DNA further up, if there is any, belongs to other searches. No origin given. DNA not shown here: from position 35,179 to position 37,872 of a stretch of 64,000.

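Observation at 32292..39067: A glycyl-radical eliminase operon of unknown substrate under a GntR/LacI sugar-type regulator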

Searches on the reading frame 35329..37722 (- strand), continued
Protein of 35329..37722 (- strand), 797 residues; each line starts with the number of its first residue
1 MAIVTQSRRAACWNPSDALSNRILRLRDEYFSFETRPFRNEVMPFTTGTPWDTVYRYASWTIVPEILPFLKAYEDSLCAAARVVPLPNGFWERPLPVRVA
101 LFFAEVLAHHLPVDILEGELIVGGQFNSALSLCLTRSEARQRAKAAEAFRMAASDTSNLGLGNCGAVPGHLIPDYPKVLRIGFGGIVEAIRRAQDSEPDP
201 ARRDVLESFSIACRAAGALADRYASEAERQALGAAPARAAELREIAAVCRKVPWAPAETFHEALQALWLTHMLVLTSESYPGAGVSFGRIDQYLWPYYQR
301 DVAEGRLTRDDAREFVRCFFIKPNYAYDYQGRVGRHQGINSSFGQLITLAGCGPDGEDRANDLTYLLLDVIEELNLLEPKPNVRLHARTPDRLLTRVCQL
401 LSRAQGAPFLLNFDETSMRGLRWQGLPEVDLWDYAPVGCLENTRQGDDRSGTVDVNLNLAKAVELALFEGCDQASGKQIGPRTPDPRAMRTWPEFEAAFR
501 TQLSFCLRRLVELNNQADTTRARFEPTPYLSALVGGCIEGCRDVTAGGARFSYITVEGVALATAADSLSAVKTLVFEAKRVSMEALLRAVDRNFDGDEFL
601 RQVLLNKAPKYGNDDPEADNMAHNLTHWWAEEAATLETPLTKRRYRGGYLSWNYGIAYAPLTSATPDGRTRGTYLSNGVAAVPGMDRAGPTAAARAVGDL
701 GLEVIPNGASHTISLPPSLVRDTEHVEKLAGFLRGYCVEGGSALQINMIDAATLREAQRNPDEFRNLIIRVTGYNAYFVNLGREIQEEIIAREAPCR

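Call 10: find_homologous_proteins(query=window:35329-37722:-, max_evalue=1e-50)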
Query window:35329-37722:- (797 aa): 4026 proteins with E <= 1e-50 among 8000 candidates; the best 120 are listed.
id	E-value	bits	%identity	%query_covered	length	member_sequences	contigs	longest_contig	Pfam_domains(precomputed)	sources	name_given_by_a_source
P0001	0.0e+0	1838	100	100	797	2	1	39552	PF02901.21,PF01228.27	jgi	-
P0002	0.0e+0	1490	80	100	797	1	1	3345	PF02901.21,PF01228.27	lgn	-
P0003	0.0e+0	1477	80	100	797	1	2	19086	PF02901.21,PF01228.27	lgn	-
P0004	0.0e+0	1474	79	99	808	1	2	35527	PF02901.21,PF01228.27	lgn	-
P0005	0.0e+0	1465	79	100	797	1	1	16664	PF02901.21,PF01228.27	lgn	-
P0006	0.0e+0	1456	79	99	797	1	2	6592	PF02901.21,PF01228.27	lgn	-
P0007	0.0e+0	1455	79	99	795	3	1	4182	PF02901.21,PF01228.27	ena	-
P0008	0.0e+0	1453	78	99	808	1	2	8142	PF02901.21,PF01228.27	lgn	-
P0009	0.0e+0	1453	79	99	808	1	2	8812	PF02901.21,PF01228.27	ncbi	-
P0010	0.0e+0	1440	78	99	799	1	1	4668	PF02901.21,PF01228.27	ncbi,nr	ncbi:MAG: hypothetical protein JXR94_18710 [Candidatus Hydrogenedentes bacterium]|nr:hypothetical pr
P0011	0.0e+0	1427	76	99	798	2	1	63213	PF02901.21,PF01228.27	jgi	jgi:formate C-acetyltransferase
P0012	0.0e+0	1415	79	96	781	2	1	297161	PF02901.21,PF01228.27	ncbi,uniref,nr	ncbi:pyruvate formate lyase family protein [Roseovarius pacificus]|uniref:pyruvate formate lyase fam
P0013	0.0e+0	1395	75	100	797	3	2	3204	PF02901.21,PF01228.27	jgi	-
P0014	0.0e+0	1394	76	99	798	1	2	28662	PF02901.21,PF01228.27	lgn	-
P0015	0.0e+0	1392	76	98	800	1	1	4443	PF02901.21,PF01228.27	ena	-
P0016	0.0e+0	1390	79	95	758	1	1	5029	PF02901.21,PF01228.27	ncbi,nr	ncbi:MAG: hypothetical protein NTZ09_21515, partial [Candidatus Hydrogenedentes bacterium]|nr:hypoth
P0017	0.0e+0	1370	75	98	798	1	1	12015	PF02901.21,PF01228.27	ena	-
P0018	0.0e+0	1367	75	98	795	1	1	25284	PF02901.21,PF01228.27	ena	-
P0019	0.0e+0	1366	74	100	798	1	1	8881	PF02901.21,PF01228.27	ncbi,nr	ncbi:MAG: hypothetical protein GY851_34250 [bacterium]|nr:hypothetical protein [bacterium]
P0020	0.0e+0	1366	74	99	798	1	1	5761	PF02901.21,PF01228.27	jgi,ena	-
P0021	0.0e+0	1366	76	98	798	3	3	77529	PF02901.21,PF01228.27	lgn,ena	-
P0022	0.0e+0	1360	74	98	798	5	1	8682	PF02901.21,PF01228.27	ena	-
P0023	0.0e+0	1360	74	99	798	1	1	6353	PF02901.21,PF01228.27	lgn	-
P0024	0.0e+0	1352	73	99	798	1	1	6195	PF02901.21,PF01228.27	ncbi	-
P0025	0.0e+0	1352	74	98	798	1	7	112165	PF02901.21,PF01228.27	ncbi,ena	-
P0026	0.0e+0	1337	73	98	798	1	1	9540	PF02901.21,PF01228.27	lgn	-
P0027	0.0e+0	1335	73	99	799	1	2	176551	PF02901.21,PF01228.27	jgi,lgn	jgi:formate C-acetyltransferase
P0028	0.0e+0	1335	73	98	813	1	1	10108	PF02901.21,PF01228.27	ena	-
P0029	0.0e+0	1331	73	99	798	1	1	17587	PF02901.21,PF01228.27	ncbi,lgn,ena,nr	ncbi:MAG: hypothetical protein GWP08_07655 [Nitrospiraceae bacterium]|nr:hypothetical protein [Nitro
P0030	0.0e+0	1330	72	99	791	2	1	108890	PF02901.21,PF01228.27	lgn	-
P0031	0.0e+0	1328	72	99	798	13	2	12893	PF02901.21,PF01228.27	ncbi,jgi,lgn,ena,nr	ncbi:MAG TPA: pyruvate formate lyase family protein [Candidatus Hydrogenedentes bacterium]|nr:pyruva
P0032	0.0e+0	1327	73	98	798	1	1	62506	PF02901.21,PF01228.27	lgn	-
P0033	0.0e+0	1326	72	99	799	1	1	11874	PF02901.21,PF01228.27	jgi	jgi:formate C-acetyltransferase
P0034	0.0e+0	1326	72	99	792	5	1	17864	PF02901.21,PF01228.27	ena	-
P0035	0.0e+0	1325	72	98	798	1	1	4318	PF02901.21,PF01228.27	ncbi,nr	ncbi:MAG: hypothetical protein K1Y02_25645 [Candidatus Hydrogenedentes bacterium]|nr:hypothetical pr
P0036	0.0e+0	1324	72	98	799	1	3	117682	PF02901.21,PF01228.27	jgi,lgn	jgi:formate C-acetyltransferase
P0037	0.0e+0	1323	72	98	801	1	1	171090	PF02901.21,PF01228.27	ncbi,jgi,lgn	-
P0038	0.0e+0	1323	73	98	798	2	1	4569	PF02901.21,PF01228.27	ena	-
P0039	0.0e+0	1321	72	99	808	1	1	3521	PF02901.21,PF01228.27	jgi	-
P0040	0.0e+0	1319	73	98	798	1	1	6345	PF02901.21,PF01228.27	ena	-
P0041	0.0e+0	1318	71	99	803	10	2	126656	PF02901.21,PF01228.27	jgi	-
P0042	0.0e+0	1318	73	99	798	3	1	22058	PF02901.21,PF01228.27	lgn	-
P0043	0.0e+0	1318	71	100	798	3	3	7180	PF02901.21,PF01228.27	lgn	-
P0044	0.0e+0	1318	73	98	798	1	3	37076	PF02901.21,PF01228.27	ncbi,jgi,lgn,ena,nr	ncbi:MAG TPA: pyruvate formate lyase family protein [Candidatus Hydrogenedentes bacterium]|nr:pyruva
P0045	0.0e+0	1317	71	99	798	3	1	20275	PF02901.21,PF01228.27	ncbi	-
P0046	0.0e+0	1314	73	98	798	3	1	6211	PF02901.21,PF01228.27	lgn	-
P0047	0.0e+0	1308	71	99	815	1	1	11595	PF02901.21,PF01228.27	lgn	-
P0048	0.0e+0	1303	72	98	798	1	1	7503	PF02901.21,PF01228.27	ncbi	-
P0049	0.0e+0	1301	72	99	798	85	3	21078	PF02901.21,PF01228.27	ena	-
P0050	0.0e+0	1301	71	98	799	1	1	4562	PF02901.21,PF01228.27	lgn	-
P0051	0.0e+0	1290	69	99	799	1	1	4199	PF02901.21,PF01228.27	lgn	-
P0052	0.0e+0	1288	71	98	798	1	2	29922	PF02901.21,PF01228.27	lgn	-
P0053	0.0e+0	1285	72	96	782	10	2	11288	PF02901.21,PF01228.27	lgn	-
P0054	0.0e+0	1285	72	97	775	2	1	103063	PF02901.21,PF01228.27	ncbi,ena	-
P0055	0.0e+0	1282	70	98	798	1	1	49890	PF02901.21,PF01228.27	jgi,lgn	jgi:formate C-acetyltransferase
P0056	0.0e+0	1276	69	100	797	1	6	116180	PF02901.21,PF01228.27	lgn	-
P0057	0.0e+0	1268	70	98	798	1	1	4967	PF02901.21,PF01228.27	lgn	-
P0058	0.0e+0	1248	67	98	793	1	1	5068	PF02901.21,PF01228.27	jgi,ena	-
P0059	0.0e+0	1184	66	99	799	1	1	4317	PF02901.21,PF01228.27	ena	-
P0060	0.0e+0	1164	66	99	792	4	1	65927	PF02901.21,PF01228.27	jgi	jgi:formate C-acetyltransferase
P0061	0.0e+0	1148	64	99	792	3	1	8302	PF02901.21,PF01228.27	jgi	jgi:trans-4-hydroxy-L-proline dehydratase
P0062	0.0e+0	1130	64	98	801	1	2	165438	PF02901.21,PF01228.27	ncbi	-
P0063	0.0e+0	1129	66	98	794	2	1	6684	PF02901.21,PF01228.27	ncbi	ncbi:MAG TPA: pyruvate formate lyase family protein [Polyangia bacterium]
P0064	0.0e+0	1128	63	98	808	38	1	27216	PF02901.21,PF01228.27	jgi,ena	-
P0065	0.0e+0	1127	64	98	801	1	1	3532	PF02901.21,PF01228.27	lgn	-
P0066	0.0e+0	1120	64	99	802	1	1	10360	PF02901.21,PF01228.27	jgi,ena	-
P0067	0.0e+0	1118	63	98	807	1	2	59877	PF02901.21,PF01228.27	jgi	-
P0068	0.0e+0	1118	63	99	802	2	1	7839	PF02901.21,PF01228.27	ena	-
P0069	0.0e+0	1115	64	99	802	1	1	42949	PF02901.21,PF01228.27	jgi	jgi:pyruvate formate-lyase/glycerol dehydratase family glycyl radical enzyme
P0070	0.0e+0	1115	63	99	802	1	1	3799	PF02901.21,PF01228.27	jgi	jgi:formate C-acetyltransferase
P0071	0.0e+0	1114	64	99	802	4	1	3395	PF02901.21,PF01228.27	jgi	-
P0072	0.0e+0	1114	63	98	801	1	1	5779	PF02901.21,PF01228.27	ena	-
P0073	0.0e+0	1114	62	98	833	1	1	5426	PF02901.21,PF01228.27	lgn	-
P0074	0.0e+0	1114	63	98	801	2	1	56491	PF02901.21,PF01228.27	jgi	-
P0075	0.0e+0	1113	62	98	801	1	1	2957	PF02901.21,PF01228.27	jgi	jgi:formate C-acetyltransferase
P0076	0.0e+0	1113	63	98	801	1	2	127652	PF02901.21,PF01228.27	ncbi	-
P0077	0.0e+0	1113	63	99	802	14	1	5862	PF02901.21,PF01228.27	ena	-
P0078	0.0e+0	1111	63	98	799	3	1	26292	PF02901.21,PF01228.27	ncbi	ncbi:MAG: pyruvate formate lyase family protein [Candidatus Geothermincolales bacterium]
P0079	0.0e+0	1111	62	99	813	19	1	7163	PF02901.21,PF01228.27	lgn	-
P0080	0.0e+0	1110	63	99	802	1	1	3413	PF02901.21,PF01228.27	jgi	jgi:formate C-acetyltransferase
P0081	0.0e+0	1109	61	98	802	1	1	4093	PF02901.21,PF01228.27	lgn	-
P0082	0.0e+0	1109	63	98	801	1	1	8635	PF02901.21,PF01228.27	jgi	-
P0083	0.0e+0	1109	62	98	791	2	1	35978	PF02901.21,PF01228.27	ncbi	-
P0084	0.0e+0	1109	63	99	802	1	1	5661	PF02901.21,PF01228.27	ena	-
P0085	0.0e+0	1108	62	99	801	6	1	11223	PF02901.21,PF01228.27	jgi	jgi:formate C-acetyltransferase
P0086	0.0e+0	1105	62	98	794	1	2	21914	PF02901.21,PF01228.27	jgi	jgi:pyruvate formate-lyase/glycerol dehydratase family glycyl radical enzyme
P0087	0.0e+0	1104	63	100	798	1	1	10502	PF02901.21,PF01228.27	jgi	jgi:formate C-acetyltransferase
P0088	0.0e+0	1104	62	98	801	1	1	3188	PF02901.21,PF01228.27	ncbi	-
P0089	0.0e+0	1104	61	98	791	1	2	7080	PF02901.21,PF01228.27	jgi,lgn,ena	-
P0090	0.0e+0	1103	62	98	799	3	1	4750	PF02901.21,PF01228.27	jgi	-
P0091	0.0e+0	1103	63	98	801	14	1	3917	PF02901.21,PF01228.27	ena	-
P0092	0.0e+0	1103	62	98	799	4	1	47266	PF02901.21,PF01228.27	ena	-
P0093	0.0e+0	1102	61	99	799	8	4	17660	PF02901.21,PF01228.27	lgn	-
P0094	0.0e+0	1101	62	98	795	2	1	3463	PF02901.21,PF01228.27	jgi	jgi:formate C-acetyltransferase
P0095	0.0e+0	1101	62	97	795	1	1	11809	PF02901.21,PF01228.27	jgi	jgi:pyruvate formate-lyase/glycerol dehydratase family glycyl radical enzyme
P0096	0.0e+0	1101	62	97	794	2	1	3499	PF02901.21,PF01228.27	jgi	-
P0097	0.0e+0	1100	62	98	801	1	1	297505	PF02901.21,PF01228.27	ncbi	-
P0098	0.0e+0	1100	63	98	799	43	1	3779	PF02901.21,PF01228.27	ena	-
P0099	0.0e+0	1100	62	98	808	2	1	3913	PF02901.21,PF01228.27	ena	-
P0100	0.0e+0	1100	61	98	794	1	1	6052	PF02901.21,PF01228.27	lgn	-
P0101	0.0e+0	1100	61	98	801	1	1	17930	PF02901.21,PF01228.27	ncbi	-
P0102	0.0e+0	1100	64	97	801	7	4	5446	PF02901.21,PF01228.27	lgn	-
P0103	0.0e+0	1100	61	98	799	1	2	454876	PF02901.21,PF01228.27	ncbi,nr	ncbi:pyruvate formate lyase family protein [Candidatus Solincola sp.]|nr:pyruvate formate lyase fami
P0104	0.0e+0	1099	61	98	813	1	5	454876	PF02901.21,PF01228.27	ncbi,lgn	-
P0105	0.0e+0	1099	62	100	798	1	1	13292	PF02901.21,PF01228.27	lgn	-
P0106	0.0e+0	1099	61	99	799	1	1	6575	PF02901.21,PF01228.27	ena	-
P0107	0.0e+0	1098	62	98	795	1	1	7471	PF02901.21,PF01228.27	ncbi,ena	-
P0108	0.0e+0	1098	62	98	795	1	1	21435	PF02901.21,PF01228.27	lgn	-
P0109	0.0e+0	1098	61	98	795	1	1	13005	PF02901.21,PF01228.27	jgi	-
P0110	0.0e+0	1097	63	98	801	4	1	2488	PF02901.21,PF01228.27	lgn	-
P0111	0.0e+0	1097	63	99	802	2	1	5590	PF02901.21,PF01228.27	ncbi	-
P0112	0.0e+0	1096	62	98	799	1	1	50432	PF02901.21,PF01228.27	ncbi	-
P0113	0.0e+0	1096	62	100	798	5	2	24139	PF02901.21,PF01228.27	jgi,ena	-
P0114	0.0e+0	1096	62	97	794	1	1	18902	PF02901.21,PF01228.27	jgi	-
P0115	0.0e+0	1096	62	98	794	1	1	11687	PF02901.21,PF01228.27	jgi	jgi:formate C-acetyltransferase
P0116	0.0e+0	1096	62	99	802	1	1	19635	PF02901.21,PF01228.27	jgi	jgi:pyruvate formate-lyase/glycerol dehydratase family glycyl radical enzyme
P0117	0.0e+0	1095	63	98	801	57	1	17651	PF02901.21,PF01228.27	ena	-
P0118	0.0e+0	1095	61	98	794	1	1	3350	PF02901.21,PF01228.27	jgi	jgi:pyruvate formate-lyase/glycerol dehydratase family glycyl radical enzyme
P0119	0.0e+0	1095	63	98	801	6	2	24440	PF02901.21,PF01228.27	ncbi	ncbi:MAG: pyruvate formate lyase family protein [Anaerolineae bacterium]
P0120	0.0e+0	1094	63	98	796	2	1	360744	PF02901.21,PF01228.27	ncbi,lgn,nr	ncbi:MAG: pyruvate formate lyase family protein [Dehalococcoidia bacterium]|nr:pyruvate formate lyas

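Call 11: find_encoding_contigs(protein=P0012, flank=10000, max_places=2)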
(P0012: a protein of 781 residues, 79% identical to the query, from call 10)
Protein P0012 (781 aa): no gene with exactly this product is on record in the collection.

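Call 12: find_encoding_contigs(protein=P0103, flank=10000, max_places=2)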
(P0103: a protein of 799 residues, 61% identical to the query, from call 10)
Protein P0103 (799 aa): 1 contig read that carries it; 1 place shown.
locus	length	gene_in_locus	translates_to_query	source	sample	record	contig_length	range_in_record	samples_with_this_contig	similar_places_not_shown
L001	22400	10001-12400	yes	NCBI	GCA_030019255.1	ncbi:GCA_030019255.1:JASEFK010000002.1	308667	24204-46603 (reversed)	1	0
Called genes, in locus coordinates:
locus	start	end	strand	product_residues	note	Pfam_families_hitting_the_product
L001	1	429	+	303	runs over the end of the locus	PF00378:ECH_1, PF16113:ECH_2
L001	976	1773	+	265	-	PF00378:ECH_1, PF16113:ECH_2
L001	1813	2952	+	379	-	PF02771:Acyl-CoA_dh_N, PF02770:Acyl-CoA_dh_M, PF00441:Acyl-CoA_dh_1, PF22924:ACOX_C_alpha1 (faint), PF08028:Acyl-CoA_dh_2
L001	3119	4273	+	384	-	PF02771:Acyl-CoA_dh_N, PF02770:Acyl-CoA_dh_M, PF00441:Acyl-CoA_dh_1, PF08028:Acyl-CoA_dh_2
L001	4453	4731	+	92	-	PF02597:ThiS (weak)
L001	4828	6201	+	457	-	PF01266:DAO (weak), PF01593:Amino_oxidase, PF12831:FAD_oxidored (weak), PF13450:NAD_binding_8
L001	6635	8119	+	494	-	PF02310:B12-binding, PF04055:Radical_SAM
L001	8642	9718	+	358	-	PF02771:Acyl-CoA_dh_N, PF02770:Acyl-CoA_dh_M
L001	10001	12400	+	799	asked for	PF02901:PFL-like, PF01228:Gly_radical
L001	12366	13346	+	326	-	PF13353:Fer4_12 (weak), PF04055:Radical_SAM, PF13237:Fer4_10 (weak), PF14697:Fer4_21 (weak), PF12838:Fer4_7, PF00037:Fer4, PF12797:Fer4_2 (weak), PF12837:Fer4_6 (weak)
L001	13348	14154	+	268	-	PF01243:PNPOx_N (faint)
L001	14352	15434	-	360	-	PF01266:DAO (weak), PF12831:FAD_oxidored (weak), PF13450:NAD_binding_8 (weak)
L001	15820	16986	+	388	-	-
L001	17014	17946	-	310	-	PF04060:FeS, PF13237:Fer4_10 (weak), PF12838:Fer4_7 (weak), PF14697:Fer4_21, PF25160:LdpA_Fe-S-bd, PF00037:Fer4 (weak), PF12838:Fer4_7, PF13187:Fer4_9, +7 more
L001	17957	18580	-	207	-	PF02508:Rnf-Nqr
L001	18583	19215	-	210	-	PF02508:Rnf-Nqr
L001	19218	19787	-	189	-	PF04205:FMN_bind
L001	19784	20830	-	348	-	PF03116:NQR2_RnfD_RnfE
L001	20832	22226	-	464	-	PF13375:RnfC_N, PF01512:Complex1_51K, PF10531:SLBB, PF00037:Fer4 (faint), PF12838:Fer4_7, PF13183:Fer4_8 (weak), PF13187:Fer4_9 (weak), PF13237:Fer4_10 (weak), +1 more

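Call 13: find_encoding_contigs(protein=P0120, flank=10000, max_places=2)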
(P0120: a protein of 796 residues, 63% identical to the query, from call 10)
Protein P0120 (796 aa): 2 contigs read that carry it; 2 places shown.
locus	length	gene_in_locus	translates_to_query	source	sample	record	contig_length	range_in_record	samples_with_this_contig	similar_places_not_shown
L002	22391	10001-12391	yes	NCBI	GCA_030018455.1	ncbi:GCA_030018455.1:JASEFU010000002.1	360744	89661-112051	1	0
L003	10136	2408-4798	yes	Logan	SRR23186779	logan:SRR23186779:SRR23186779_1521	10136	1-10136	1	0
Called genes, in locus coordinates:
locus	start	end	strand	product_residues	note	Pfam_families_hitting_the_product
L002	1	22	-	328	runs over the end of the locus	PF13353:Fer4_12 (weak), PF04055:Radical_SAM, PF12797:Fer4_2 (faint), PF00037:Fer4 (faint), PF12838:Fer4_7, PF13237:Fer4_10 (weak), PF14697:Fer4_21 (weak), PF12837:Fer4_6 (weak)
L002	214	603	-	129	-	PF13180:PDZ_2, PF17820:PDZ_6 (faint)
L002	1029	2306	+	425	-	PF05977:MFS_3, PF07690:MFS_1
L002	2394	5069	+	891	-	PF00690:Cation_ATPase_N, PF00122:E1-E2_ATPase, PF00702:Hydrolase, PF13246:Cation_ATPase, PF00689:Cation_ATPase_C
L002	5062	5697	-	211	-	PF00300:His_Phos_1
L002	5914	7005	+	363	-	PF03435:Sacchrp_dh_NADP, PF16653:Sacchrp_dh_C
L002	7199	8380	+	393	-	PF02771:Acyl-CoA_dh_N, PF02770:Acyl-CoA_dh_M, PF00441:Acyl-CoA_dh_1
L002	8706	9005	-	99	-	-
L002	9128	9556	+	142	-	PF02412:TSP_3 (faint)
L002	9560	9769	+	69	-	-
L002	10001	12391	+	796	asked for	PF02901:PFL-like, PF01228:Gly_radical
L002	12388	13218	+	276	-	PF01243:PNPOx_N (weak)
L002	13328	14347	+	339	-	PF13714:PEP_mutase, PF13378:MR_MLE_C (faint), PF00463:ICL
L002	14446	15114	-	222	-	PF00072:Response_reg, PF00196:GerE, PF08281:Sigma70_r4_2 (weak)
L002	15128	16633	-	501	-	PF12729:4HB_MCP_1, PF00672:HAMP, PF07730:HisKA_3, PF02518:HATPase_c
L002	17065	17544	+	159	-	-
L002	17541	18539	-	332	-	PF13404:HTH_AsnC-type, PF22451:NirdL-like_HTH, PF17805:AsnC_trans_reg2, PF22451:NirdL-like_HTH (weak), PF17805:AsnC_trans_reg2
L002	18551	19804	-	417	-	PF04055:Radical_SAM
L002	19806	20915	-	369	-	PF04055:Radical_SAM, PF13186:SPASM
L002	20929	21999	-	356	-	PF08450:SGL (faint), PF24684:Vgb_lyase (faint), PF25021:TEN_NHL (faint), PF01436:NHL (faint)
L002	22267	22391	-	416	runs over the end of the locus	PF14522:Cytochrome_C7 (faint), PF14537:Cytochrom_c3_2 (faint), PF09699:Paired_CXXCH_1 (weak)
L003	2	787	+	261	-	?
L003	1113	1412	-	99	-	-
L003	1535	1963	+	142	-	PF02412:TSP_3 (faint)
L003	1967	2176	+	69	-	-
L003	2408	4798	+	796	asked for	PF02901:PFL-like, PF01228:Gly_radical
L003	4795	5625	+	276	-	PF01243:PNPOx_N (weak)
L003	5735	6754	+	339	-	PF13714:PEP_mutase, PF13378:MR_MLE_C (faint), PF00463:ICL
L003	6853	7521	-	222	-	PF00072:Response_reg, PF00196:GerE, PF08281:Sigma70_r4_2 (weak)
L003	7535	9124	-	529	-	PF12729:4HB_MCP_1, PF00672:HAMP, PF07730:HisKA_3, PF02518:HATPase_c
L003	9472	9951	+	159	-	-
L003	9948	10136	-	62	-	?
